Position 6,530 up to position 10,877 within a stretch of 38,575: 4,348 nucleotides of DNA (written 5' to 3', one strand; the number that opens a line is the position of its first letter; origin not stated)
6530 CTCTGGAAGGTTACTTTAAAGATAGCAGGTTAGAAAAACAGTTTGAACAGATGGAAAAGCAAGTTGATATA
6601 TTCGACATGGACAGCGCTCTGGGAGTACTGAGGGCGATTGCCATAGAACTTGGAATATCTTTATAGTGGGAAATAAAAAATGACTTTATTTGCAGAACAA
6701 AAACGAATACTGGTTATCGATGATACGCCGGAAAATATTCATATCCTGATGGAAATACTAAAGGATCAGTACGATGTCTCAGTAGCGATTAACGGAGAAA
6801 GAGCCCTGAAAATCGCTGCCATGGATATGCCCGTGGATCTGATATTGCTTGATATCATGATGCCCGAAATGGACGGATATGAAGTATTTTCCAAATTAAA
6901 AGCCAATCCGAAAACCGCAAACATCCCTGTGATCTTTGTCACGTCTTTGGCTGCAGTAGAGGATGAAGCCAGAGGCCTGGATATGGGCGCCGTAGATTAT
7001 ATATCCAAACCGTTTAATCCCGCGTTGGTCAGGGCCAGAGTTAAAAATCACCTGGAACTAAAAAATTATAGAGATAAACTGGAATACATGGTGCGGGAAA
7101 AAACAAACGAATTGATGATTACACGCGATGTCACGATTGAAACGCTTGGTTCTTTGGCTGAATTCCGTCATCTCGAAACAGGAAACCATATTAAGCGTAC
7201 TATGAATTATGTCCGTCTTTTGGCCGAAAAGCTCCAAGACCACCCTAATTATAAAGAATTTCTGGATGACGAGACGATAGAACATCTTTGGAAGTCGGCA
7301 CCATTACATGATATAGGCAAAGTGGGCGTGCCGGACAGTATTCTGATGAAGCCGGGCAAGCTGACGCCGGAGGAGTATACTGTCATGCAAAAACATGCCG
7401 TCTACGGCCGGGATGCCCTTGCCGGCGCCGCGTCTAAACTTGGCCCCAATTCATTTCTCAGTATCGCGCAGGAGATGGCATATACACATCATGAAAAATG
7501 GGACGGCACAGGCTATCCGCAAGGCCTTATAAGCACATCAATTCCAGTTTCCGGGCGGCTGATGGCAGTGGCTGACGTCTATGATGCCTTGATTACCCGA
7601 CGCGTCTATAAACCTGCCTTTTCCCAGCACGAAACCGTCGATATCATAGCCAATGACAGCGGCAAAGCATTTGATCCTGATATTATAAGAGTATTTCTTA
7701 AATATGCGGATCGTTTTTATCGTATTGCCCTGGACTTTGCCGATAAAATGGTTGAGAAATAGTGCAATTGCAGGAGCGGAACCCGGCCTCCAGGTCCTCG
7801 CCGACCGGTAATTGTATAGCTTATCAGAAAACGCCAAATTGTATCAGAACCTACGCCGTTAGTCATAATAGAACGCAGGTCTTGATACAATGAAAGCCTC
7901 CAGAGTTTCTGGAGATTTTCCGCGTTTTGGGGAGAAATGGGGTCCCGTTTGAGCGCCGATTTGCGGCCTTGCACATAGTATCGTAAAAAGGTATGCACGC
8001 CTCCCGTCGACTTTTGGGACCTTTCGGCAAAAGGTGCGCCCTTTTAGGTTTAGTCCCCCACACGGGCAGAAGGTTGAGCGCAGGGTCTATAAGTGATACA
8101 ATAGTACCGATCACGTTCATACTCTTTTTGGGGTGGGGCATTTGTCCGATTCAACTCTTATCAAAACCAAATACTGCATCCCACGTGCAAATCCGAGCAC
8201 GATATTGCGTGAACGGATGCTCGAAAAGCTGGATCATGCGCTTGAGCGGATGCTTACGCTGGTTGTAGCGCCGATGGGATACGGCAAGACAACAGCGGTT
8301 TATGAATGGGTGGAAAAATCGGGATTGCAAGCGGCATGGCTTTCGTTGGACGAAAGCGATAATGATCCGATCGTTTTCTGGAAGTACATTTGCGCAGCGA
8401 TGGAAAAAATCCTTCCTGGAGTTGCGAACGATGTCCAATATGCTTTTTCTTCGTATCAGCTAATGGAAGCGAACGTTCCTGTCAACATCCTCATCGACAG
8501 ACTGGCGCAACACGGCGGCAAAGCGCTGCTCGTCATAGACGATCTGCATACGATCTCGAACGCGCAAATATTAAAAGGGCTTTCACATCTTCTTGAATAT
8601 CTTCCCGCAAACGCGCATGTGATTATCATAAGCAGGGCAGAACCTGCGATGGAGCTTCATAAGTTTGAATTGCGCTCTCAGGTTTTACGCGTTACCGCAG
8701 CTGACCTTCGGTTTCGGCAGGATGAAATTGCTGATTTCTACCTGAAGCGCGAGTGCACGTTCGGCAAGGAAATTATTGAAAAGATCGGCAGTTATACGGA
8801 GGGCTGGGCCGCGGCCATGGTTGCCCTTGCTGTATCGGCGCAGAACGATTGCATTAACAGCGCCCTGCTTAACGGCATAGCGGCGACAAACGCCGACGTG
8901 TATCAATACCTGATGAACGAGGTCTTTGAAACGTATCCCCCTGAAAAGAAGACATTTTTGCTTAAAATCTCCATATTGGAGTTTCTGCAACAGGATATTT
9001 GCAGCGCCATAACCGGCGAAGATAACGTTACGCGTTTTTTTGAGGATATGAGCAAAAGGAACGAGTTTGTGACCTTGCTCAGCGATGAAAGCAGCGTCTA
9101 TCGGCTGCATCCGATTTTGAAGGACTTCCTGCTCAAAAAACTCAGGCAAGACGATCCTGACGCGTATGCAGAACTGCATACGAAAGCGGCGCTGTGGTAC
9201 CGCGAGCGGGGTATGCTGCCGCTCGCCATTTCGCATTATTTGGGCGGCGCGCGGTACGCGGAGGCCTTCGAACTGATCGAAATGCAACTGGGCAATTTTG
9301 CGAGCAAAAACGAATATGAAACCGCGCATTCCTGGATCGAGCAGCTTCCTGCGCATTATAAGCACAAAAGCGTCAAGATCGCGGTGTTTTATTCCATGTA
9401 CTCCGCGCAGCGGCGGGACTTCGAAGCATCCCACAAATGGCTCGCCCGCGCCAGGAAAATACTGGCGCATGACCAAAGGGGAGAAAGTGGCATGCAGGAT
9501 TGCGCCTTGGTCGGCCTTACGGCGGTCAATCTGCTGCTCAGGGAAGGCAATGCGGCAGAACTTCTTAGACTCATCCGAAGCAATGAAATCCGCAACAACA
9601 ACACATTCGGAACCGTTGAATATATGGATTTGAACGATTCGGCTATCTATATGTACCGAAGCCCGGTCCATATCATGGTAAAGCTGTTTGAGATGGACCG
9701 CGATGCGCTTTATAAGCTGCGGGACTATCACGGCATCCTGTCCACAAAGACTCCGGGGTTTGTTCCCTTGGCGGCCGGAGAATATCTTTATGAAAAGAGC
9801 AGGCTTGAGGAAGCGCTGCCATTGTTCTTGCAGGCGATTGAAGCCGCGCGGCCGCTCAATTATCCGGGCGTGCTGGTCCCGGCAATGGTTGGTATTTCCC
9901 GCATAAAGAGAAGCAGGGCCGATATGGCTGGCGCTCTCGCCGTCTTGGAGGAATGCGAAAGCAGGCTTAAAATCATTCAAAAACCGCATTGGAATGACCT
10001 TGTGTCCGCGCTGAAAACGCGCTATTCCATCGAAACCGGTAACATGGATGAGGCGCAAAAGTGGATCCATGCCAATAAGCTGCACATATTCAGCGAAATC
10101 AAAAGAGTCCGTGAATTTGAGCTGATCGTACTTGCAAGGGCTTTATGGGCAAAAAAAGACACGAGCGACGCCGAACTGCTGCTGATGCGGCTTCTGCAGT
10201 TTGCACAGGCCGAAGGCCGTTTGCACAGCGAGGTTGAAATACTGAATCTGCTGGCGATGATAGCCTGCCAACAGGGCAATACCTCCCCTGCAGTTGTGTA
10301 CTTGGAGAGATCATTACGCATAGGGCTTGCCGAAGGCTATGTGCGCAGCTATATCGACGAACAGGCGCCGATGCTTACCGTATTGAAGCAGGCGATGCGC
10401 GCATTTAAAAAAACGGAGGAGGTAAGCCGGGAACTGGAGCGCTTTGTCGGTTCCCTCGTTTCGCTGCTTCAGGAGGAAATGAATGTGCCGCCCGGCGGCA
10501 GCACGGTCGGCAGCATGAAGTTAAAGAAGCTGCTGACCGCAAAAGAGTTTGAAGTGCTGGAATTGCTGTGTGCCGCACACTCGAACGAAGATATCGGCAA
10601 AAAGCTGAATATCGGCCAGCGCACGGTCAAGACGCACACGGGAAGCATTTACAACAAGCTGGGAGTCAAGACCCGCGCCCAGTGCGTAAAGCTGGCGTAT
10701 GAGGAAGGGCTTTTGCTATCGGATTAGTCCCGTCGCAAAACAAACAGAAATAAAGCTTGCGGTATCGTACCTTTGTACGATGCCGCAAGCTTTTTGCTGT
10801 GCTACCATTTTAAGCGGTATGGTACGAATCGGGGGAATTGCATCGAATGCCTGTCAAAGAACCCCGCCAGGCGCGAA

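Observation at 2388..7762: CqsA/LqsA-like alpha-oxoamine synthase coupled to a 6-TM hybrid kinase and a REC-HD-GYP regulator: candidate small-molecule signalling circuit feeding c-di-GMP turnover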

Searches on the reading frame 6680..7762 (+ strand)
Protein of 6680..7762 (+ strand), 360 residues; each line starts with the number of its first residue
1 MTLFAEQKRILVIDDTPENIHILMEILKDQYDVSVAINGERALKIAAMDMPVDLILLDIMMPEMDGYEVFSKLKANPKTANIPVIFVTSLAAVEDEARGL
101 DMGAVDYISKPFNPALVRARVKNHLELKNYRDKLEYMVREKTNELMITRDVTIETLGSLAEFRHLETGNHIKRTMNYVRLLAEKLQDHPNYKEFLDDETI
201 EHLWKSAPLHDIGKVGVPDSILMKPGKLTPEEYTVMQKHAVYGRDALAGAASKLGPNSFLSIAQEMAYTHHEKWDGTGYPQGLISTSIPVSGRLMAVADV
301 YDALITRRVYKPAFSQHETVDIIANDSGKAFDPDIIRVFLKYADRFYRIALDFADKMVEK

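Call 3: search_protein_families(library=pfam, proteins=[window:6680-7762:+])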
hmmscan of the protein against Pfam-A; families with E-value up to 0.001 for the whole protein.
window:6680-7762:+ (360 aa): 3 families
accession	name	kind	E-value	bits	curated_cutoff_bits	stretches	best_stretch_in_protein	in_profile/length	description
PF13487.12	HD_5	-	1.8e-27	96.6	27.2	1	195-335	34-170/170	HD domain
PF00072.30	Response_reg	-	7.5e-26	90.9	30.2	1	10-121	1-110/111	Response regulator receiver domain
PF01966.28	HD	-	5.6e-17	62.5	22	1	168-303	2-115/116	HD domain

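Call 4: search_protein_families(library=ncbifam, proteins=[window:6680-7762:+])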
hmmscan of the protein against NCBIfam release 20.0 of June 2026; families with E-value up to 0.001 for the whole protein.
window:6680-7762:+ (360 aa): 94 families (the best 25 are shown)
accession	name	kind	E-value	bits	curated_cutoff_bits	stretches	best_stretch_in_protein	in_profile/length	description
NF053512.1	nitric_RR_NosR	exception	1.5e-44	152.7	400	2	126-347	137-358/422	response regulator c-di-GMP phosphodiesterase, NosR family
NF007135.0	PRK09581.1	equivalog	3.4e-39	134.9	474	1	9-151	4-144/457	PleD family two-component system response regulator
NF053854.1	RespRegPhoBBctds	equivalog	3.9e-27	95.1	270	1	10-155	1-142/225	two-component system response regulator PhoB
NF045944.1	ResRegRpaBCyano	equivalog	1.1e-26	93.6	330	1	11-156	1-141/229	response regulator transcription factor RpaB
TIGR02154.1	PhoB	equivalog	4.8e-24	84.9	296.2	1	7-129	2-124/226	phosphate regulon transcriptional regulator PhoB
NF012227.0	AdeR_RR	equivalog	5.2e-23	81.7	340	1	6-181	10-175/239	efflux system response regulator transcription factor AdeR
NF033120.0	vanR_FM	exception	2.4e-22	79.7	460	1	9-148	5-143/231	vancomycin resistance response regulator transcription factor, VanR-F/VanR-M family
NF040689.1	MtrAB_MtrA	equivalog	3e-22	79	300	1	10-157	1-135/219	MtrAB system response regulator MtrA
NF040534.1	resp_reg_YycF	equivalog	1e-21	77.3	340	1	8-183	1-169/231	response regulator YycF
NF008199.0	PRK10955.1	equivalog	3.3e-21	76.3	341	1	8-134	2-124/232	envelope stress response regulator transcription factor CpxR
TIGR01387.1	cztR_silR_copR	subfamily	3.9e-21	75.7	279.2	1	10-133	1-122/218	heavy metal response regulator transcription factor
NF033117.2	vanR_ACDEGLN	exception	4.9e-21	75.3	350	1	10-135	1-124/226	VanR-ABDEGLN family response regulator transcription factor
NF008296.0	PRK11083.1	equivalog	9.3e-20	71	273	1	6-130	2-123/228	two-component system response regulator CreB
NF007005.1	PRK09468.1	equivalog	9.8e-20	71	331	1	6-126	2-120/237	osmolarity response regulator transcription factor OmpR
NF007982.1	PRK10710.1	equivalog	2.2e-19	70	380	1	1-132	1-129/235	envelope stress response regulator BaeR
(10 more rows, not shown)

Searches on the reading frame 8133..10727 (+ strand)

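Call 3: search_protein_families(library=pfam, proteins=[window:8133-10727:+])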
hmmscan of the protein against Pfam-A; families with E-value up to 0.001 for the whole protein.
window:8133-10727:+ (864 aa): 5 families
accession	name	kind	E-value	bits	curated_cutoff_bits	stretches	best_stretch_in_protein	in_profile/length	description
PF17874.7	TPR_MalT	-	2.3e-27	96.6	45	1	545-754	125-333/336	MalT-like TPR region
PF00196.25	GerE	-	1.9e-14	53.5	23.5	1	800-855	2-57/57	Bacterial regulatory proteins, luxR family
PF13424.12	TPR_12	-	6.2e-08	33.2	30.1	1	667-730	9-74/77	Tetratricopeptide repeat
PF13401.12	AAA_22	-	0.00031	21.5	27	0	39-156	5-110/130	AAA domain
PF13191.12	AAA_16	-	0.00036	21.5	32.6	0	26-166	5-167/167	AAA ATPase domain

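Call 4: search_protein_families(library=ncbifam, proteins=[window:8133-10727:+])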
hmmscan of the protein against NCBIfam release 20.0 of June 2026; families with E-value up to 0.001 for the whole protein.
window:8133-10727:+ (864 aa): 17 families
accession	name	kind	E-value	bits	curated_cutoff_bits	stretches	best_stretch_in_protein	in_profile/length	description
NF003420.0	PRK04841.1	equivalog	1.6e-87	294.5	537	2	9-448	2-443/903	HTH-type transcriptional regulator MalT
NF047785.1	respo_reg_MadR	equivalog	9.3e-12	44.7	300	1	795-861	143-209/209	MadR family response regulator transcription factor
NF052445.1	RespRegMctR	equivalog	1.2e-10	41.1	300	1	798-860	142-204/205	two-component system response regulator MctR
TIGR03020.2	EpsA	equivalog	2e-09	37.4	170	1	791-853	181-243/247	XrtB/PEP-CTERM-associated transcriptional regulator EpsA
NF007505.1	PRK10100.1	equivalog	6.9e-09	35.7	250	1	798-856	142-200/204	biofilm master transcriptional regulator CsgD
NF041830.1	RR_TF_ErdR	exception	1.9e-08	34.3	390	1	801-854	151-204/213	response regulator transcription factor ErdR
NF052366.1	photon_PedR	equivalog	2e-08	34.3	120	1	801-859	3-61/74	photosynthetic electron transport-dependent transcriptional regulator PedR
TIGR03541.1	reg_near_HchA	equivalog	1.1e-07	31.6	215.6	1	798-859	169-230/232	PA1136 family autoinducer-binding transcriptional regulator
NF011896.0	PRK15369.1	equivalog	3.4e-07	30.1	242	1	797-857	146-206/211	two component system response regulator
NF007935.0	PRK10651.1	equivalog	2.7e-06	26.7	250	1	799-851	154-206/216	two-component system response regulator NarL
NF041673.1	transregRamA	equivalog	1.6e-05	24.1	500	1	798-857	216-275/280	acetate metabolism transcriptional regulator RamA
NF007708.0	PRK10403.1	equivalog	4.2e-05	23.1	343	1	800-851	153-204/215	nitrate/nitrite response regulator protein NarP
NF007403.0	PRK09935.1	equivalog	5.5e-05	22.9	271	1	797-855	146-204/210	fimbria biosynthesis transcriptional regulator FimZ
NF006900.1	PRK09390.1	equivalog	0.00022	20.8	255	1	800-857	142-199/203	response regulator FixJ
NF008751.0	PRK11784.1-3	equivalog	0.00052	19.3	361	0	293-409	220-332/367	tRNA 2-selenouridine(34) synthase MnmH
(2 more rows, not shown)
